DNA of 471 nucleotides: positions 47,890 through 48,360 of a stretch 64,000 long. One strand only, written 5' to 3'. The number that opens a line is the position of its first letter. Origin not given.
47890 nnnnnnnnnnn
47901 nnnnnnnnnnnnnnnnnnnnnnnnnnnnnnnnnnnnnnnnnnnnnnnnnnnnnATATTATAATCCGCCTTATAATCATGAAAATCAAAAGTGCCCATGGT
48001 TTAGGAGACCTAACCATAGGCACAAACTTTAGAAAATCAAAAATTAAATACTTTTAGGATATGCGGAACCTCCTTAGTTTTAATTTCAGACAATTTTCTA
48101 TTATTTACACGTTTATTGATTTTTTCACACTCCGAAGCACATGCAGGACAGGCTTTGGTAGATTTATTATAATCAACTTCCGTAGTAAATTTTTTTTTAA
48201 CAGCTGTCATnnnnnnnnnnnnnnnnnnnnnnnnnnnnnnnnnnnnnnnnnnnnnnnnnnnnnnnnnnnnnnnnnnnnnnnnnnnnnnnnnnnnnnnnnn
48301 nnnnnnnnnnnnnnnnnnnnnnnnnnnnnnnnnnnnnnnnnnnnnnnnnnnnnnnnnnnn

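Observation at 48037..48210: Hidden 57-aa CxxCxxxC protein co-translated with the Fe(III)-binding protein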

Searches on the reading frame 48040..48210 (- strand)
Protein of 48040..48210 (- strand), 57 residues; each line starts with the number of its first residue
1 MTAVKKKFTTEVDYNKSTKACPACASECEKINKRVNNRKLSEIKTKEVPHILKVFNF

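Call 3: search_protein_families(library=pfam, proteins=[window:48040-48210:-], max_evalue=1)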
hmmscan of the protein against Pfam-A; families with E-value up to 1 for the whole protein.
window:48040-48210:- (57 aa): 0 families

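Call 4: search_protein_families(library=ncbifam, proteins=[window:48040-48210:-], max_evalue=1)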
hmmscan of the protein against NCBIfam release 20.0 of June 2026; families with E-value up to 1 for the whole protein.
window:48040-48210:- (57 aa): 1 family
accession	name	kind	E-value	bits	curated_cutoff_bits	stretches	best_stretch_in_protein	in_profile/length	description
NF033550.5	transpos_ISL3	equivalog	0.0078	15.3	180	1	11-54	3-45/370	ISL3 family transposase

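Call 7: find_homologous_proteins(query=window:48040-48210:-, max_evalue=10)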
Query seq(57 aa) (57 aa): 195 proteins with E <= 10 among 195 candidates; the best 120 are listed.
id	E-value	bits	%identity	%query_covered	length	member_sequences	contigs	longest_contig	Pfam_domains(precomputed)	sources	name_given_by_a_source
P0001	4.1e-29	116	100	100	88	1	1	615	-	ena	-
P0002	4.1e-29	116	98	100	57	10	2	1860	-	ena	-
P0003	1.0e-28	114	98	100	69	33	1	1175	-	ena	-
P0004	5.2e-28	112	95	100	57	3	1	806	-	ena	-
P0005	7.7e-28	112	96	100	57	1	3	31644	-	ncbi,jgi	jgi:hypothetical protein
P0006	8.7e-28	112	95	100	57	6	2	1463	-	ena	-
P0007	1.5e-27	111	95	100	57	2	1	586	-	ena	-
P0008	1.7e-27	111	93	100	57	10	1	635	-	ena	-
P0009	1.7e-27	111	95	100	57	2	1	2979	-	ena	-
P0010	3.1e-27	110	93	100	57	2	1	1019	-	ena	-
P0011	1.6e-26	108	88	100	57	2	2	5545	-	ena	-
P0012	1.7e-26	107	91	100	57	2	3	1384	-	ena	-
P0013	1.7e-26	107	91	100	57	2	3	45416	-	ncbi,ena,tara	tara:strand:+ start:997 stop:1170 length:174 start_codon:yes stop_codon:yes gene_type:complete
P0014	1.8e-26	107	91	100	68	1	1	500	-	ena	-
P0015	2.2e-26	107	88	100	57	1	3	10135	-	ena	-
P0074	3.6e-19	85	77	93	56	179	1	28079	-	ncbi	-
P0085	5.3e-19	84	72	93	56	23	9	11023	-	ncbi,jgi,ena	jgi:hypothetical protein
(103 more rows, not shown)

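Call 22: search_protein_representatives(alignment_id=A1)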
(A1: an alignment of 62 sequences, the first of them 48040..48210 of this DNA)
Query: 62 sequences, 57 profile positions. Proteins with E-value up to 0.001 (for the whole library): 64; up to 1e-10: 23; up to 1e-30: 0. The best 64 are listed.
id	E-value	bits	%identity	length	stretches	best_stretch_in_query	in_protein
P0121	2.6e-27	110.4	-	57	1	1-57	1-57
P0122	3.2e-27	110.1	-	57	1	1-56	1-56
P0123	2.7e-23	97.5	-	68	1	3-54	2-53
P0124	1.0e-21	92.5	-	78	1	2-56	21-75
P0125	2.7e-19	84.7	-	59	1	4-55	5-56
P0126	1.1e-18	82.8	-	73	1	9-56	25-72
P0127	6.2e-18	80.4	-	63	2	10-57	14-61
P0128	3.5e-16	74.8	-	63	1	22-57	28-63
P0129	3.6e-15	71.5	-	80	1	6-52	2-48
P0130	1.1e-14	69.9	-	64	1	6-56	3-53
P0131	1.6e-14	69.5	-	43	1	23-56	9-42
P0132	2.1e-14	69.1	-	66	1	2-42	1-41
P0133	2.4e-14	68.9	-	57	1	1-57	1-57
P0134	1.6e-13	66.3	-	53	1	1-57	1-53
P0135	3.0e-13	65.4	-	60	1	8-57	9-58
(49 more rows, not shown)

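Call 28: find_homologous_proteins(query=A2, max_evalue=0.001)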
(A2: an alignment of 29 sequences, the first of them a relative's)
Query A2 (29 sequences) (70 aa, profile of the alignment): 1605 proteins with E <= 0.001 among 7925 candidates; the best 120 are listed.
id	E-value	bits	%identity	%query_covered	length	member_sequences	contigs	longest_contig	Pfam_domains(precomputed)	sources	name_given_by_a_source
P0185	1.0e-23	101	48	57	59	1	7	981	-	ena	-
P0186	2.6e-23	99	48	57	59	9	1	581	-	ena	-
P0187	3.0e-23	99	45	57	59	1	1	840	-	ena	-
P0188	3.4e-23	99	45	57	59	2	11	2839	-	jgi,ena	-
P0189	3.4e-23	99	45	57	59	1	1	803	-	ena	-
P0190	2.2e-21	93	48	57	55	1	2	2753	-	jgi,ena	-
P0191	6.2e-21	92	43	63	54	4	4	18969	-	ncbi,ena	-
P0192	8.5e-21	91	39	84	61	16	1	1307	-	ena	-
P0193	1.1e-20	91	49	59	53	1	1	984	-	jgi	-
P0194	1.2e-20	91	44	59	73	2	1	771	-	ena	-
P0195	1.3e-20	91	42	54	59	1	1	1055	-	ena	-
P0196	1.3e-20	91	42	74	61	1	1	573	-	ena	-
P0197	1.4e-20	90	46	74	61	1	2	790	-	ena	-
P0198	1.8e-20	90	46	80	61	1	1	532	-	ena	-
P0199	1.8e-20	90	40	71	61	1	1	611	-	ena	-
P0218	4.8e-20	89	47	81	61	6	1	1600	-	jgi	jgi:hypothetical protein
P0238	1.4e-19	87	35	86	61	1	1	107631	-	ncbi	-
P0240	1.5e-19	87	44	46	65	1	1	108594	-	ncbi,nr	ncbi:hypothetical protein N9O34_01965 [Candidatus Pelagibacter sp.]|nr:hypothetical protein [Candida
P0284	5.2e-19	85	60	97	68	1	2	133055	-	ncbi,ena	-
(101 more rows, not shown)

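Call 29: predict_structure(alignment_id=A1)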
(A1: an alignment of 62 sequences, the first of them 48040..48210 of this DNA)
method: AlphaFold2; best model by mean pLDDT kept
length: 57 residues; sequences in the alignment: 62
mean_pLDDT: 60.9   pTM: 0.32
mean pLDDT of the five models: 60.9, 60.6, 60.6, 59.4, 57.1
residues with pLDDT >= 90: 0; 70-90: 11; 50-70: 40; < 50: 6
segments of 3 or more residues with pLDDT < 50: none
pLDDT, mean of each block of 10 residues (from residue 1): 53 54 73 65 63 56
secondary structure, 60 per line:
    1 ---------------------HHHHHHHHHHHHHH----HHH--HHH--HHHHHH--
elements in order: H22-35 H50-55

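Call 30: find_encoding_contigs(protein=P0284, flank=5000, max_places=2)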
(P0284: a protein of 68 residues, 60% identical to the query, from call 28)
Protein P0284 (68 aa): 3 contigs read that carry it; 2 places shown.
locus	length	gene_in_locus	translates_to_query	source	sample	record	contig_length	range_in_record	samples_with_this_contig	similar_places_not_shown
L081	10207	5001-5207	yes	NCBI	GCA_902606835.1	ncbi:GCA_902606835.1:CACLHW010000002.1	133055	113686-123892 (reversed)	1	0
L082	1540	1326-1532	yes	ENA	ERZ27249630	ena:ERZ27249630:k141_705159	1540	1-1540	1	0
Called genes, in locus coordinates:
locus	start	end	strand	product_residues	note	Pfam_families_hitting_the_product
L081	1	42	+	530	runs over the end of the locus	PF00890:FAD_binding_2 (faint), PF01946:Thi4 (weak), PF05834:Lycopene_cycl (weak), PF07992:Pyr_redox_2 (weak), PF13450:NAD_binding_8 (weak), PF13738:Pyr_redox_3 (weak), PF21162:ETFQO_UQ-bd, PF05187:Fer4_ETF_QO, +1 more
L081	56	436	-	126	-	PF09996:DUF2237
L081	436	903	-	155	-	PF01502:PRA-CH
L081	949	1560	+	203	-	PF01227:GTP_cyclohydroI, PF14489:QueF (faint)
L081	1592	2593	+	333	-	PF08240:ADH_N, PF00107:ADH_zinc_N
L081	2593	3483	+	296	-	PF00126:HTH_1, PF03466:LysR_substrate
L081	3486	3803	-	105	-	PF04519:Bactofilin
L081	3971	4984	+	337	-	PF01547:SBP_bac_1, PF13416:SBP_bac_8, PF13531:SBP_bac_11, PF13343:SBP_bac_6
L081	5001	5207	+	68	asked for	-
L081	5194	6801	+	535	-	PF00528:BPD_transp_1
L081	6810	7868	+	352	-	PF03193:RsgA_GTPase (weak), PF00005:ABC_tran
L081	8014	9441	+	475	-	PF00474:SSF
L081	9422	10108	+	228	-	PF01694:Rhomboid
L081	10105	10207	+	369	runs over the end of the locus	PF02163:Peptidase_M50, PF00595:PDZ (weak), PF13180:PDZ_2, PF17820:PDZ_6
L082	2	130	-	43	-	?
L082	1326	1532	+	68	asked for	-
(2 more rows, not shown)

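Call 31: find_encoding_contigs(protein=P0240, flank=5000, max_places=2)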
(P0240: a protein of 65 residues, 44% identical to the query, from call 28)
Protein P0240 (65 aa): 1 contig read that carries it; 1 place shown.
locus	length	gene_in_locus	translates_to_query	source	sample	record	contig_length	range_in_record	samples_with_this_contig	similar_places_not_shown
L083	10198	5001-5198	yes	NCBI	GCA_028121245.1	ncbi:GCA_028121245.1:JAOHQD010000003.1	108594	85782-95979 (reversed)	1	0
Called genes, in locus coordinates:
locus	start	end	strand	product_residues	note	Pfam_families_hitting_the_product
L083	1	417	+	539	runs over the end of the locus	PF00890:FAD_binding_2 (faint), PF01266:DAO (weak), PF01946:Thi4, PF13450:NAD_binding_8 (weak), PF21162:ETFQO_UQ-bd, PF05187:Fer4_ETF_QO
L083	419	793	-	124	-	PF09996:DUF2237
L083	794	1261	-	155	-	PF01502:PRA-CH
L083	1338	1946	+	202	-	PF01227:GTP_cyclohydroI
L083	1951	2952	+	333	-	PF08240:ADH_N, PF00107:ADH_zinc_N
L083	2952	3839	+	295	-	PF00126:HTH_1, PF03466:LysR_substrate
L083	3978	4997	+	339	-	PF01547:SBP_bac_1, PF13416:SBP_bac_8, PF13531:SBP_bac_11, PF13343:SBP_bac_6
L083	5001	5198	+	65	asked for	-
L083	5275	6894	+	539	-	PF00528:BPD_transp_1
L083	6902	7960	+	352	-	PF00005:ABC_tran, PF13304:AAA_21 (faint)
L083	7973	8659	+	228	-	PF03591:AzlC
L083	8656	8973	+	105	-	PF05437:AzlD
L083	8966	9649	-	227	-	PF00753:Lactamase_B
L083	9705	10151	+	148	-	PF00034:Cytochrom_C, PF13442:Cytochrome_CBB3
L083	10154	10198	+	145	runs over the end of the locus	PF14342:DUF4396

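Call 32: find_encoding_contigs(protein=P0238, flank=5000, max_places=2)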
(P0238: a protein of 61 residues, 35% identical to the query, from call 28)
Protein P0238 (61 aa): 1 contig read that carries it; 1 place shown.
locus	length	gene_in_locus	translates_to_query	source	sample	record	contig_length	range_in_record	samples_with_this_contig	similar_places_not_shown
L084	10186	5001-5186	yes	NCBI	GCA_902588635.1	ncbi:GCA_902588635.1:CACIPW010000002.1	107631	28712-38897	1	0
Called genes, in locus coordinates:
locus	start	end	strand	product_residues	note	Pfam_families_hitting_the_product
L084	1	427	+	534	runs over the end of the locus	PF00890:FAD_binding_2 (faint), PF01266:DAO (weak), PF01946:Thi4 (weak), PF13450:NAD_binding_8 (weak), PF21162:ETFQO_UQ-bd, PF05187:Fer4_ETF_QO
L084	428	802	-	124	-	PF09996:DUF2237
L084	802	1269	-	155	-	PF01502:PRA-CH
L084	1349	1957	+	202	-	PF01227:GTP_cyclohydroI, PF14489:QueF (faint)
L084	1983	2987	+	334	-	PF08240:ADH_N, PF00107:ADH_zinc_N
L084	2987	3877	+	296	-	PF00126:HTH_1, PF03466:LysR_substrate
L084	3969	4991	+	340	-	PF01547:SBP_bac_1, PF13416:SBP_bac_8, PF13531:SBP_bac_11, PF13343:SBP_bac_6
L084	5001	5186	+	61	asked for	-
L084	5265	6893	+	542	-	PF00528:BPD_transp_1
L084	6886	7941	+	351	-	PF00005:ABC_tran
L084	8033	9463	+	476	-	PF00474:SSF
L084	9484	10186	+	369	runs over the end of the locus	PF02163:Peptidase_M50, PF00595:PDZ (weak), PF13180:PDZ_2, PF17820:PDZ_6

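Call 55: list_cluster_members(proteins=[window:48040-48210:-, P0074, P0085])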
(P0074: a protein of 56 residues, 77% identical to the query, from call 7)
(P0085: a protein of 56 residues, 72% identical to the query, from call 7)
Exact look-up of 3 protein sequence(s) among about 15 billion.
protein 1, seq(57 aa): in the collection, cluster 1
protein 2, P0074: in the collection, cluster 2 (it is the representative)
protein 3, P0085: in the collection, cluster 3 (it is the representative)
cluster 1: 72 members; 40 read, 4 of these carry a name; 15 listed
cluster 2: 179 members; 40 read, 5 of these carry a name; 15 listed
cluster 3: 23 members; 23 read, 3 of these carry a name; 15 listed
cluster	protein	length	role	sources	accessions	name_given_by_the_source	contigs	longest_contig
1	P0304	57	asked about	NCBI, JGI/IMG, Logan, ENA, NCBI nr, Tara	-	-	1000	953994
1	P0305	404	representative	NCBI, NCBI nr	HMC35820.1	MAG TPA: efflux RND transporter periplasmic adaptor subunit [Myxococcales bacterium] | efflux RND transporter periplasmic adaptor subunit [Myxococcales bacterium]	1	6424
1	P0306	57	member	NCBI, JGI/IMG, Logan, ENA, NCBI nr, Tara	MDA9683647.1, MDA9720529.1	hypothetical protein N9U12_00410 [Candidatus Pelagibacter sp.] | hypothetical protein | hypothetical protein [Candidatus Pelagibacter sp.]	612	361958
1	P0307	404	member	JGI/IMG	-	HlyD family secretion protein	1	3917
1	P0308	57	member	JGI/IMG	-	hypothetical protein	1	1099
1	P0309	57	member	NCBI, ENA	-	-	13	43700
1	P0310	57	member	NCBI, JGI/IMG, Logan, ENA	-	-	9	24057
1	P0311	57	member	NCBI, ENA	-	-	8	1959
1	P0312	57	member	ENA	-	-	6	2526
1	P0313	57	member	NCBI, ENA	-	-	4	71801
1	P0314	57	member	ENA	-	-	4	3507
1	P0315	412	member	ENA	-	-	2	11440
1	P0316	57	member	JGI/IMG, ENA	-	-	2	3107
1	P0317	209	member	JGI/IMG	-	-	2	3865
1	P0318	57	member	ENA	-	-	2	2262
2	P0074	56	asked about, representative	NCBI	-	-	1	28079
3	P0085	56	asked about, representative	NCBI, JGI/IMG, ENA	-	hypothetical protein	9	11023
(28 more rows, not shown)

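Call 58: search_solved_structures(query=A1, max_evalue=10, show_alignments=3)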
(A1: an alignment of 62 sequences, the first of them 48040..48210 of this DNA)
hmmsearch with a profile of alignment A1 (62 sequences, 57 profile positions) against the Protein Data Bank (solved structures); distinct sequences matched with E-value up to 10: 5.
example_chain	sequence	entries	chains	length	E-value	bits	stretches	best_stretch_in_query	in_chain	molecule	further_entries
6t58_A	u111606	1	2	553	0.61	13.1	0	43-56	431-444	Cellular tumor antigen p53,Protein S100-A4,Protein S100-A4,Annexin A2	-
2ivf_B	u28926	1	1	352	1.4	11.9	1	3-31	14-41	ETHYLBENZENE DEHYDROGENASE BETA-SUBUNIT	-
2rml_A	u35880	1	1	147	1.5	11.8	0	11-34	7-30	Copper-transporting P-type ATPase copA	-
1p6t_A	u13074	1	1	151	1.7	11.7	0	11-34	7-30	Potential copper-transporting ATPase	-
2a91_A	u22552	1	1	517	6.4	9.8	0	9-29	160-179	Receptor tyrosine-protein kinase erbB-2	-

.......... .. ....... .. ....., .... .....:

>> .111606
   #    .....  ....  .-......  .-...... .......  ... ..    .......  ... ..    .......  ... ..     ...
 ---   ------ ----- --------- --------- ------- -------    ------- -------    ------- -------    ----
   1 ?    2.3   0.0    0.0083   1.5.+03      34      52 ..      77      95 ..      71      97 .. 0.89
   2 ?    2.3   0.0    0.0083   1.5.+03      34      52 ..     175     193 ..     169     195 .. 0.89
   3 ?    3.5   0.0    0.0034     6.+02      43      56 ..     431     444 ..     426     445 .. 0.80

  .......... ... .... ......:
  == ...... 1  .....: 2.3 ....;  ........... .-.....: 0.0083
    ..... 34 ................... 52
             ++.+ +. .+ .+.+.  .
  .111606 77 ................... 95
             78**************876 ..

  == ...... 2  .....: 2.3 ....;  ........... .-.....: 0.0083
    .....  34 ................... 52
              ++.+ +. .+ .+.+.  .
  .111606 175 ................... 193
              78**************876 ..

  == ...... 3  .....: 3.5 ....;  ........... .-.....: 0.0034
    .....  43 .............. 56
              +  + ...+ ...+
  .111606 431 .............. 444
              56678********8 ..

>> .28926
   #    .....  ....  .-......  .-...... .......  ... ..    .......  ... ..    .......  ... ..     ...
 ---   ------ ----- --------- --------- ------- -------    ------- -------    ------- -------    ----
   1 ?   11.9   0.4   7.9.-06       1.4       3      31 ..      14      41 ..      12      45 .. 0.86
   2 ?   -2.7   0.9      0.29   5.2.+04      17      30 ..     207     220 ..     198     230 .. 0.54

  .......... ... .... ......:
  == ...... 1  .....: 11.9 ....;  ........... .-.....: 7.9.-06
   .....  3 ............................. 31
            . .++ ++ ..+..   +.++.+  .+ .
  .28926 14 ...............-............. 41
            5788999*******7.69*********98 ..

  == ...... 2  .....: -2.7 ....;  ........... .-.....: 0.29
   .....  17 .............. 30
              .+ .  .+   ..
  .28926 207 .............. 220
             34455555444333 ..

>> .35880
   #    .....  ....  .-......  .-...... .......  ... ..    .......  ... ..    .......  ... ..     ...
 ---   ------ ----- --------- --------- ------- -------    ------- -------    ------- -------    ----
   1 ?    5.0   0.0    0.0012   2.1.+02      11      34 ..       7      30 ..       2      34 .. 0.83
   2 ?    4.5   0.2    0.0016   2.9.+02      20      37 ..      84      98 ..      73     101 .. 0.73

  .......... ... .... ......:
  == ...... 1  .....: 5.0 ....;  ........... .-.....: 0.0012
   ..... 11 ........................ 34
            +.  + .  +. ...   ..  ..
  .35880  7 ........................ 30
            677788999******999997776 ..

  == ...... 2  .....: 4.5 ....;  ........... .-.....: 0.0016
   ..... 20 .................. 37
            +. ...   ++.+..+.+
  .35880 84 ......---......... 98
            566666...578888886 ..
